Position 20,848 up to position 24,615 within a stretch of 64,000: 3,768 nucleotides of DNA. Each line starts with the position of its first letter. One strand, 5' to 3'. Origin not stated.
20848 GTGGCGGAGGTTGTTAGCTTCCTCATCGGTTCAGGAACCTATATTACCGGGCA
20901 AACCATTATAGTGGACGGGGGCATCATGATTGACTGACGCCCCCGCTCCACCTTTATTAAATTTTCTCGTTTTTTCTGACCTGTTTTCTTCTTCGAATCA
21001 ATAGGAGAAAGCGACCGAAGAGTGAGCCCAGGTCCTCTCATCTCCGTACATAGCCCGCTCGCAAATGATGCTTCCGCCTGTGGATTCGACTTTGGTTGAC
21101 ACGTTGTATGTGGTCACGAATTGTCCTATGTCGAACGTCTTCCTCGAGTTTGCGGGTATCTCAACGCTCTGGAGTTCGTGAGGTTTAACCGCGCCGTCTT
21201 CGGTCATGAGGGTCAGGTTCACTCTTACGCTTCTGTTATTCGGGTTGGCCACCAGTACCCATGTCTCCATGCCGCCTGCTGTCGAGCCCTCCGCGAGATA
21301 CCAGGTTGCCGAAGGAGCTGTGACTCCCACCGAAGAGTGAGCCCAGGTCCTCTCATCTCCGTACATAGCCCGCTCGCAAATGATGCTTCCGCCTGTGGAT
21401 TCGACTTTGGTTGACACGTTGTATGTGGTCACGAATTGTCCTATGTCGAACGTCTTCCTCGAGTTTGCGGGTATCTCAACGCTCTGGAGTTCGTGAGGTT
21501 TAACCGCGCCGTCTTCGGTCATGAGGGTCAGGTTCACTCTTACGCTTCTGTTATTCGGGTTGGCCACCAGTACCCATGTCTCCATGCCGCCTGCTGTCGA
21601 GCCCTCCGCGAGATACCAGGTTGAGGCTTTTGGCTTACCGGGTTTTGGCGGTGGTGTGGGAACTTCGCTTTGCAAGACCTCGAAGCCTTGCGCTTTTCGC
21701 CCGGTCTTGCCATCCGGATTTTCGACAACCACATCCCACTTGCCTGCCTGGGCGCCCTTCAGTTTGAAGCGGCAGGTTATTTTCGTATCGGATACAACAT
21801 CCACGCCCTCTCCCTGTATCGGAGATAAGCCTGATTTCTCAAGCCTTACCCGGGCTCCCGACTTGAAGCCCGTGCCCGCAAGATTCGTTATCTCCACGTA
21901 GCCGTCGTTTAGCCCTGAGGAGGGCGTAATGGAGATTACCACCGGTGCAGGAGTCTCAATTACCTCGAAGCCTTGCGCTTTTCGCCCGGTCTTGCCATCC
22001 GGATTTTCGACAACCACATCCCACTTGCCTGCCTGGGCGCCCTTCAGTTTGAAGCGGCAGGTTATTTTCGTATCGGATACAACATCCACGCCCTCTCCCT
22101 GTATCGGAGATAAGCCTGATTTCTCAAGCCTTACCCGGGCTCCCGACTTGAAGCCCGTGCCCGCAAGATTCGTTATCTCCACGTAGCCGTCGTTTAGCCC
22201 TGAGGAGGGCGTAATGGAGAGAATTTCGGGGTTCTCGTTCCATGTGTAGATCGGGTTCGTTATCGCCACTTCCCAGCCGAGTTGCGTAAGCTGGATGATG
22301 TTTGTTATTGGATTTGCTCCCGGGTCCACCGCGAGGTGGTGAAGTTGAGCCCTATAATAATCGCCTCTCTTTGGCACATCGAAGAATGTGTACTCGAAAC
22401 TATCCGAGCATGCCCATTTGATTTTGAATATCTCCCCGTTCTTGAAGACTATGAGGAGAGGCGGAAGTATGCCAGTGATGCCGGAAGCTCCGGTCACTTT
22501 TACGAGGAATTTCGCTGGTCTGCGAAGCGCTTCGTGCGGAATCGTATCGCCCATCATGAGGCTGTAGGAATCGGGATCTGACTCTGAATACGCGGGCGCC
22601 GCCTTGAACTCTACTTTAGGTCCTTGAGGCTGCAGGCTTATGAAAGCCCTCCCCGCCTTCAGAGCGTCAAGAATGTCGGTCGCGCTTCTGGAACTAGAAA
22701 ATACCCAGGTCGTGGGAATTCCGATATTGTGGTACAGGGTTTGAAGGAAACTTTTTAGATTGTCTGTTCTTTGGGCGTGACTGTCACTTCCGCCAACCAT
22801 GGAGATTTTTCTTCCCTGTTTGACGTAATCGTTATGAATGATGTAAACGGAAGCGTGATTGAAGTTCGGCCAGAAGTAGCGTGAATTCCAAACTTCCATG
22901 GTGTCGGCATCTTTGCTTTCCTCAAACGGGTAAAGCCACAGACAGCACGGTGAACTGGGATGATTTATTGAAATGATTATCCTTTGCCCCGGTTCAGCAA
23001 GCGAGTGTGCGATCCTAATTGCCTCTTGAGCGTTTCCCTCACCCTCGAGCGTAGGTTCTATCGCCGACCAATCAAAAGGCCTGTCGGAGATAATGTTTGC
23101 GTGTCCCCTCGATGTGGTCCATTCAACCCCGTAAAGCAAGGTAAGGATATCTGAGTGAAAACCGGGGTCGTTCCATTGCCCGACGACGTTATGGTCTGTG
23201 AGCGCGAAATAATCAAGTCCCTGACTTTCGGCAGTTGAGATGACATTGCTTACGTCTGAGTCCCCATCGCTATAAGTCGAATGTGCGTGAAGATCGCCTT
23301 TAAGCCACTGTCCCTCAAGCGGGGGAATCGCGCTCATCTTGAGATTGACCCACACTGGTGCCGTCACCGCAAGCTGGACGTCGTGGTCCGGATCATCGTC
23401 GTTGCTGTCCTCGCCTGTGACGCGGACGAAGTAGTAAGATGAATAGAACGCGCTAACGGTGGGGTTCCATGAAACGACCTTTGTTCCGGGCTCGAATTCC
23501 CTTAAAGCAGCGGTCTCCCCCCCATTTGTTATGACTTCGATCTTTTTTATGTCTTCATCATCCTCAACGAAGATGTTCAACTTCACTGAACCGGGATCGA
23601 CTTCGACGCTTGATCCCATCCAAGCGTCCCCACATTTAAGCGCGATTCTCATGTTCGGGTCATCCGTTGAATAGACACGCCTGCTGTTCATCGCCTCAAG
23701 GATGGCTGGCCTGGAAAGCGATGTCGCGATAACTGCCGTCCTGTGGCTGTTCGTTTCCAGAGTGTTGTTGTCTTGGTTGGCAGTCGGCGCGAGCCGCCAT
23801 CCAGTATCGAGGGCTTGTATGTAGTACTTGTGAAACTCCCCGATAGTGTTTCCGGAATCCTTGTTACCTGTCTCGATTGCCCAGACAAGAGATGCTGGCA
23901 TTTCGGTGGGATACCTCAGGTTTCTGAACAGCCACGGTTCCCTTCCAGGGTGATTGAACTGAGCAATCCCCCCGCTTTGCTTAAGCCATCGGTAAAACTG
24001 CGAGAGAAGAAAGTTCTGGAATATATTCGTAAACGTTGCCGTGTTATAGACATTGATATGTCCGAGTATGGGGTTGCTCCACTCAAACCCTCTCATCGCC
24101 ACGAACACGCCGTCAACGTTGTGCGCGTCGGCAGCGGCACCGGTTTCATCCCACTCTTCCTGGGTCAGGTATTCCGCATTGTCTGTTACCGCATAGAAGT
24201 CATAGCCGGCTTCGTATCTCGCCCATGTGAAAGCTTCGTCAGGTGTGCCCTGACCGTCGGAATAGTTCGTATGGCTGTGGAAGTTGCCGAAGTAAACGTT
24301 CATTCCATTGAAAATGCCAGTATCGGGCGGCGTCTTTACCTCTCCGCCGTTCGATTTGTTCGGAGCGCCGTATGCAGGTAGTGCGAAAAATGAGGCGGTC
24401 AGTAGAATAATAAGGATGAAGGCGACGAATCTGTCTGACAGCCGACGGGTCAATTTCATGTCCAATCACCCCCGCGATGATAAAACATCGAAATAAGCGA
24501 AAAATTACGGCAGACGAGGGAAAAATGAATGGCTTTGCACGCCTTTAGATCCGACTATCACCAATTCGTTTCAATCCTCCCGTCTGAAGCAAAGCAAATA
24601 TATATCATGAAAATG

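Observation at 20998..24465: Secreted 1155-aa double-PHP-domain protein whose C-terminal domains are duplicated with 100% nucleotide identity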

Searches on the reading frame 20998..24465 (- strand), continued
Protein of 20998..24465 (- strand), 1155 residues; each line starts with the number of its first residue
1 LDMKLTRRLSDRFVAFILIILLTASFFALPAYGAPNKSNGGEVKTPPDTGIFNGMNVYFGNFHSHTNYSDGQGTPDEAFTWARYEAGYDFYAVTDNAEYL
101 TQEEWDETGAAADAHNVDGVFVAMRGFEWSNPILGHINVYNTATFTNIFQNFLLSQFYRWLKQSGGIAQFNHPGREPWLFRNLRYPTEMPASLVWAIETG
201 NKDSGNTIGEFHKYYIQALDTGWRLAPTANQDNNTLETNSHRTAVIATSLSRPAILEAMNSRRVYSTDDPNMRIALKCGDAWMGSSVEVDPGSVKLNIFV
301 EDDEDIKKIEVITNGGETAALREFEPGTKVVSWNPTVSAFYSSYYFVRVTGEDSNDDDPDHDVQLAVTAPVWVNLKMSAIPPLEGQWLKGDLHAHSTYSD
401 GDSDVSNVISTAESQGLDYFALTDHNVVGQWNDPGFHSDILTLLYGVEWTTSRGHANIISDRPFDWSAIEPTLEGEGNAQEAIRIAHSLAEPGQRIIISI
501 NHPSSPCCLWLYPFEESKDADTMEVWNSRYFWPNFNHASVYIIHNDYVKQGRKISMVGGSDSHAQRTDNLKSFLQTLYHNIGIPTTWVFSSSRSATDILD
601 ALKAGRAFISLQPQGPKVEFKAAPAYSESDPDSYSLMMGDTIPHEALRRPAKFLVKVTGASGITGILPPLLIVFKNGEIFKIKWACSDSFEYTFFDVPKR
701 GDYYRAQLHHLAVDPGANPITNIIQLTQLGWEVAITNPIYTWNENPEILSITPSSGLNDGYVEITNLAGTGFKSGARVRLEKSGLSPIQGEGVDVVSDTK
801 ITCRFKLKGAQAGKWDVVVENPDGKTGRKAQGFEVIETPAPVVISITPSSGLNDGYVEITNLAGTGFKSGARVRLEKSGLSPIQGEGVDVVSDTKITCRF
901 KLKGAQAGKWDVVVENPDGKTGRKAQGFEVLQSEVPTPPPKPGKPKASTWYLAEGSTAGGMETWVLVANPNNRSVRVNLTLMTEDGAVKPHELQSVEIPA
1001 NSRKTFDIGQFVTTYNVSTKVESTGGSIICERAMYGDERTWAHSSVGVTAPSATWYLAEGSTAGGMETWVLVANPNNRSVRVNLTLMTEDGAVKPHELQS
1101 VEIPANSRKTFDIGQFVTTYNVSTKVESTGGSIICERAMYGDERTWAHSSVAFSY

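Call 55: find_related_loci(query=window:20998-24465:-, collection=metagenome_contigs, flank=3000)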
Query window:20998-24465:- (1155 aa) in metagenome_contigs; peptide patterns used: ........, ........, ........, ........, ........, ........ (x = any residue, [..] = any of these).
72 stretches matched a pattern; 4 encode a relative of the query (tblastn E <= 1e-3); 4 distinct loci.
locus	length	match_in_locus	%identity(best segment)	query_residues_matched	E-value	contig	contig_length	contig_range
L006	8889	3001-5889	44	731-942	3e-44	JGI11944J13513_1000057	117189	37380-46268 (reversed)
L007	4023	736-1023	37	752-930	1e-12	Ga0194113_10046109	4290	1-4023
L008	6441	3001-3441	30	747-999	2e-12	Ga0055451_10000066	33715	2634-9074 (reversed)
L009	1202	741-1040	35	745-931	2e-10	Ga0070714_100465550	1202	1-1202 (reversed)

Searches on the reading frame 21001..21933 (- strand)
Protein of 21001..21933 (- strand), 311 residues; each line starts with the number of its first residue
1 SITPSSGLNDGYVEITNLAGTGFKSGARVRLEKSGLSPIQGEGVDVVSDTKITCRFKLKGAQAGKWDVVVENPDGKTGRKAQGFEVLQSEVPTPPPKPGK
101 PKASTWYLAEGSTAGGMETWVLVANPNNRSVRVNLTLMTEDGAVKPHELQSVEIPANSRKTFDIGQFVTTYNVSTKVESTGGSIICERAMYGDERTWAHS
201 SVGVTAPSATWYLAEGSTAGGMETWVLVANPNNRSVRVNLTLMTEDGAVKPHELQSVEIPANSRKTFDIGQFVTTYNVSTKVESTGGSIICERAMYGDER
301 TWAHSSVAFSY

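Call 68: find_homologous_proteins(query=window:21001-21933:-, max_evalue=1e-8)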
Query window:21001-21933:- (311 aa): 192 proteins with E <= 1e-8 among 675 candidates; the best 120 are listed.
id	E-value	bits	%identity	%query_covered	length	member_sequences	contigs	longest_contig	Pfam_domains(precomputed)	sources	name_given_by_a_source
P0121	1.2e-179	614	57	67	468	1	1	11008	PF18986.6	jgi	jgi:hypothetical protein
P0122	8.1e-146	503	48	68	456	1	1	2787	PF18986.6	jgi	jgi:hypothetical protein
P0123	5.0e-142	491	62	67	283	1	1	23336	PF18986.6,PF16272.11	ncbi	ncbi:MAG: DUF5719 family protein, partial [Actinomycetota bacterium]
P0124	8.1e-139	480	57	66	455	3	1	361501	PF18986.6,PF24053.2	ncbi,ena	-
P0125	1.1e-137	477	56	67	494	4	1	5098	PF18986.6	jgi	jgi:hypothetical protein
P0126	7.1e-137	474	54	62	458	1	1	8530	PF18986.6,PF07100.17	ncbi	ncbi:MAG: DUF5719 family protein, partial [Candidatus Geothermincolia bacterium]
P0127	7.2e-136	471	54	66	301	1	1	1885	PF18986.6,PF24053.2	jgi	jgi:hypothetical protein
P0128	3.9e-134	465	59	67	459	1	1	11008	PF18986.6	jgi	jgi:hypothetical protein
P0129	7.6e-134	464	57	67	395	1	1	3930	PF16179.12,PF18986.6,PF24053.2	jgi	jgi:hypothetical protein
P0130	6.1e-131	454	49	64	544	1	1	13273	PF18986.6,PF07100.17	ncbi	ncbi:MAG: DUF5719 family protein [Actinomycetota bacterium]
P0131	9.3e-129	447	57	67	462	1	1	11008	PF18986.6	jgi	jgi:hypothetical protein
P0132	1.3e-123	430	50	66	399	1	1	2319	PF18986.6,PF17590.7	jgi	jgi:ribosomal protein L6P/L9E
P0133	1.8e-123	430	48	83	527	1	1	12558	PF01833.31,PF18986.6,PF24053.2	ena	-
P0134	2.1e-122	426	55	65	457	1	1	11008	PF18986.6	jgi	jgi:hypothetical protein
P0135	1.8e-120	420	55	67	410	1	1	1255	PF18543.8,PF17992.8,PF18986.6,PF24053.2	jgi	jgi:hypothetical protein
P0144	3.1e-111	390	58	67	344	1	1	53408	PF18986.6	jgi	jgi:hypothetical protein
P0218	1.7e-57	213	52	68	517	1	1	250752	PF12768.14,PF17164.11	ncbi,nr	ncbi:MAG: hypothetical protein H5T73_03220 [Actinobacteria bacterium]|nr:hypothetical protein [Actin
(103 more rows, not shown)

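Call 71: find_encoding_contigs(protein=P0144, flank=4000, max_places=2)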
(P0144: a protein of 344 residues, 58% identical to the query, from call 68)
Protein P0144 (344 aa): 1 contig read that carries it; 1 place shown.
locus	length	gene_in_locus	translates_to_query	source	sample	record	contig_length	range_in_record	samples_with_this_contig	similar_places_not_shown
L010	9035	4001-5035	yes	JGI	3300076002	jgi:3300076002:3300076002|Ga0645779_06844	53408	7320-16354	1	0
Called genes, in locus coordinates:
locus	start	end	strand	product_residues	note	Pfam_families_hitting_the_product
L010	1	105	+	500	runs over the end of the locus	PF02386:TrkH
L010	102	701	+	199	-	-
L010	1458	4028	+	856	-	-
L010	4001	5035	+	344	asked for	PF18986:DUF5719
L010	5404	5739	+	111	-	-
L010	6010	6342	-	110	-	-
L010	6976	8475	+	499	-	PF05697:Trigger_N, PF00254:FKBP_C (weak), PF05698:Trigger_C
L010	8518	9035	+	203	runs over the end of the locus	PF00574:CLP_protease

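Call 72: find_encoding_contigs(protein=P0218, flank=4000, max_places=2)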
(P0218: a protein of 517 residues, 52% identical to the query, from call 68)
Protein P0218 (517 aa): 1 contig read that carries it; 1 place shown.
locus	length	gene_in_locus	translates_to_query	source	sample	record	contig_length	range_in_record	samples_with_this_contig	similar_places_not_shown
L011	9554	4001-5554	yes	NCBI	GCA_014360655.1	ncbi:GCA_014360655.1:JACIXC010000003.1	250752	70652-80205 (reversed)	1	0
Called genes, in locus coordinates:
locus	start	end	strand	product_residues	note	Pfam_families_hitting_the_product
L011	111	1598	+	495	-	PF22977:WHD (weak), PF00004:AAA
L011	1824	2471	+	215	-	-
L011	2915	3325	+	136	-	-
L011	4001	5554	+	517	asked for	PF17164:DUF5122 (faint), PF12768:Rax2 (faint)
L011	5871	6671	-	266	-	PF03649:UPF0014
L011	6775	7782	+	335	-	PF01297:ZnuA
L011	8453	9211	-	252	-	PF00561:Abhydrolase_1, PF12146:Hydrolase_4, PF12697:Abhydrolase_6, PF00561:Abhydrolase_1 (weak)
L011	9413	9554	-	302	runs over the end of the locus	PF00106:adh_short, PF08659:KR, PF13561:adh_short_C2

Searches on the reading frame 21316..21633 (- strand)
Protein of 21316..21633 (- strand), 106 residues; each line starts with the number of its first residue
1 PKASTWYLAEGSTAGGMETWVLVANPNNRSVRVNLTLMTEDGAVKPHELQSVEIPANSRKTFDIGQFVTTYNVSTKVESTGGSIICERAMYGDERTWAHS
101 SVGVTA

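Call 44: predict_structure(alignment_id=A2)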
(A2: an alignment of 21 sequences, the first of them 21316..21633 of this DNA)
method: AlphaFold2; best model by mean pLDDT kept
length: 106 residues; sequences in the alignment: 21
mean_pLDDT: 88.8   pTM: 0.80
mean pLDDT of the five models: 88.8, 88.8, 88.2, 87.0, 86.5
residues with pLDDT >= 90: 81; 70-90: 10; 50-70: 7; < 50: 8
segments of 3 or more residues with pLDDT < 50: 101-106
pLDDT, mean of each block of 10 residues (from residue 1): 89 92 98 98 97 98 96 97 93 58 44
secondary structure, 60 per line:
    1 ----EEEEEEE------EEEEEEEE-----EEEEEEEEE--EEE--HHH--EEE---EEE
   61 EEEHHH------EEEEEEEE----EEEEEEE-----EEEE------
elements in order: E5-11 E18-25 E31-39 E42-44 E52-54 E58-63 E73-80 E85-91 E97-100

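Call 66: search_protein_families(library=ncbifam, proteins=[window:21316-21633:-], max_evalue=0.01)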
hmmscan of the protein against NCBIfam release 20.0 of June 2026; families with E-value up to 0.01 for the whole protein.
window:21316-21633:- (106 aa): 0 families

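Call 67: search_protein_families(library=pfam, proteins=[window:21316-21633:-], max_evalue=0.1)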
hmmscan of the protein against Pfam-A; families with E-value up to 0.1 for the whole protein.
window:21316-21633:- (106 aa): 2 families
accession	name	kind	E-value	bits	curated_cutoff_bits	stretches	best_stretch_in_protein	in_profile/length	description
PF18986.5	DUF5719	-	1.6e-08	34.5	26.2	1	3-84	51-132/319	Family of unknown function (DUF5719)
PF17992.7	Agarase_CBM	-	0.015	15.4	26.3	1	22-64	64-103/178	Agarase CBM like domain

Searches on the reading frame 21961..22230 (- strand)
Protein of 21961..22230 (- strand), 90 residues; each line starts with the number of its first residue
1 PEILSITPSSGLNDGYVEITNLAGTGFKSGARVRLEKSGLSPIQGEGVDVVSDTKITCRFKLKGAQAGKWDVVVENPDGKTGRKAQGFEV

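Call 66: search_protein_families(library=ncbifam, proteins=[window:21961-22230:-], max_evalue=0.01)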
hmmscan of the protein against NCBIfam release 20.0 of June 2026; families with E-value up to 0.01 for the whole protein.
window:21961-22230:- (90 aa): 3 families
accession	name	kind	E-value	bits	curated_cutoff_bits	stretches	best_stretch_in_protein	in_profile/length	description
NF058597.1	CoaZ_rpt_PGGG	domain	4.8e-06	26.5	30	1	1-88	3-86/88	choice-of-anchor Z repeating domain-containing protein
NF008190.0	PRK10943.1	subfamily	0.0047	16.9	137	0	6-31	20-45/69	cold shock-like protein CspC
NF047756.1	LIC11435_fam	equivalog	0.0058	15.5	380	1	3-86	75-158/360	LIC11435 family protein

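Call 67: search_protein_families(library=pfam, proteins=[window:21961-22230:-], max_evalue=0.1)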
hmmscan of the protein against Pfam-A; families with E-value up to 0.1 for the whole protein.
window:21961-22230:- (90 aa): 2 families
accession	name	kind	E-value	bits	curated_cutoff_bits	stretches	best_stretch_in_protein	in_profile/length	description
PF01833.30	TIG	-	0.00016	22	20.9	1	1-78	1-72/84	IPT/TIG domain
PF00960.24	Neocarzinostat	-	0.017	15.6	25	1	4-36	1-31/110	Neocarzinostatin family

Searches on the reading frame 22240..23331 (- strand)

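Call 66: search_protein_families(library=ncbifam, proteins=[window:22240-23331:-], max_evalue=0.01)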
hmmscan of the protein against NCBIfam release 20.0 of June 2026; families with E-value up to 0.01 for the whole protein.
window:22240-23331:- (364 aa): 11 families
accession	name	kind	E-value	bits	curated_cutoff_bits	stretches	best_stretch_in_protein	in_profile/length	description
NF038032.1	CehA_McbA_metalo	domain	9.8e-41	140.2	80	1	8-363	1-314/315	CehA/McbA family metallohydrolase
NF005928.0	PRK07945.1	equivalog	5.4e-09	35.8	250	1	9-48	97-136/337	PHP domain-containing protein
NF006375.0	PRK08609.1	equivalog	3.4e-07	29.2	426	1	10-48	335-373/571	DNA polymerase/3'-5' exonuclease PolX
NF041577.1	nside_bi_sphtase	equivalog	4.8e-07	29.2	400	1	12-54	4-46/276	3',5'-nucleoside bisphosphate phosphatase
NF045780.1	TrlF_fam_ATP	equivalog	3.3e-06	26.1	350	1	8-80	4-94/944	TrlF family AAA-like ATPase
NF006251.0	PRK08392.1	equivalog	3.9e-05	23.2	212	1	13-48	3-38/216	hypothetical protein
NF047791.1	RNaseRnm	equivalog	4.1e-05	23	375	1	13-54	4-45/275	RNase RNM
NF005617.0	PRK07374.1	equivalog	0.0048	14.8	1653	1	13-50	5-44/1170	DNA polymerase III subunit alpha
NF006702.0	PRK09248.1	domain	0.0063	16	264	0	12-48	5-42/246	PHP domain-containing protein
NF041661.1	Cycl_ph_dihydrol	equivalog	0.0072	15.7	500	0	13-49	1-37/259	phosphoribosyl 1,2-cyclic phosphate 1,2-diphosphodiesterase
TIGR01856.1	hisJ_fam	subfamily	0.008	15.9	90.2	0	13-49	2-39/252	histidinol-phosphatase HisJ family protein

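Call 67: search_protein_families(library=pfam, proteins=[window:22240-23331:-], max_evalue=0.1)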
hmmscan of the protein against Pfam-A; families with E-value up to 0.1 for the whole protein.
window:22240-23331:- (364 aa): 2 families
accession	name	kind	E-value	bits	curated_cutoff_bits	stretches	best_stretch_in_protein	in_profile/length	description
PF02811.25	PHP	-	2.5e-07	31.6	26.4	1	13-50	1-40/164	PHP domain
PF13263.12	PHP_C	-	0.0054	16.7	21.3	0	174-186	14-26/56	PHP-associated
